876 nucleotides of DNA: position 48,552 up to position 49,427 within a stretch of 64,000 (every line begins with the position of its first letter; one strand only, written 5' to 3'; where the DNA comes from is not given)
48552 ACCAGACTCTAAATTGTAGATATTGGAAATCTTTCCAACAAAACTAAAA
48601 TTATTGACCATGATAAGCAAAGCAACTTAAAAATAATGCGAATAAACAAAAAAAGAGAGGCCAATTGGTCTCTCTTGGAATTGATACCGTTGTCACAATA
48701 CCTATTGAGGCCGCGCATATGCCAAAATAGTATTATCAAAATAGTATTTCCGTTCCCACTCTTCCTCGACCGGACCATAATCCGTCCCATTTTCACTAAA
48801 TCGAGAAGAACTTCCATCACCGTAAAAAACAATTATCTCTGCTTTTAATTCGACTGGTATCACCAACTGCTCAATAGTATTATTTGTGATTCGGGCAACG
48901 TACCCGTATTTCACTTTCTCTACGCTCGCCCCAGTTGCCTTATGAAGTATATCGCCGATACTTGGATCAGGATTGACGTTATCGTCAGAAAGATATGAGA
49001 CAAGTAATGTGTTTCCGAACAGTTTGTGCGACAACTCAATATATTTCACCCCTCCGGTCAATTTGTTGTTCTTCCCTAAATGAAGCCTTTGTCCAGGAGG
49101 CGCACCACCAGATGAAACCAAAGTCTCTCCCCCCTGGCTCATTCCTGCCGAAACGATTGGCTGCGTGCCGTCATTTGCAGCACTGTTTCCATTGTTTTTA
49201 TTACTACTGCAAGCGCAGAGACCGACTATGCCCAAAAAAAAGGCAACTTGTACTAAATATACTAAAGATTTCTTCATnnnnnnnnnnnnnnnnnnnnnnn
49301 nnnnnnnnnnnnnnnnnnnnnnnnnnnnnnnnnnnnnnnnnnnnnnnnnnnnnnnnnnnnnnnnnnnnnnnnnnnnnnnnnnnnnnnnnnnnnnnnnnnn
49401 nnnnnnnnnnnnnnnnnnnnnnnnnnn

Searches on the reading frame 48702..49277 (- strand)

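Call 5: search_protein_families(library=pfam, proteins=[window:48702-49277:-], max_evalue=0.01)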
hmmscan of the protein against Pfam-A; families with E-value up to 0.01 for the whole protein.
window:48702-49277:- (191 aa): 0 families

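Call 8: search_protein_families(library=ncbifam, proteins=[window:48702-49277:-], max_evalue=1)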
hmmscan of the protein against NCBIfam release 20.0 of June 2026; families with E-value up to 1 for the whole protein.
window:48702-49277:- (191 aa): 3 families
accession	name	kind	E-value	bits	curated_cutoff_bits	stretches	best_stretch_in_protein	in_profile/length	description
TIGR00847.1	ccoS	equivalog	0.016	14.8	28.35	1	4-22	3-21/51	cbb3-type cytochrome oxidase assembly protein CcoS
NF008067.1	PRK10802.1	equivalog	0.059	13.2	261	1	13-71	12-67/171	peptidoglycan-associated lipoprotein Pal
NF047631.1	SodCMycob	equivalog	0.059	12.9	230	1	7-50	10-50/236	superoxide dismutase[Cu-Zn]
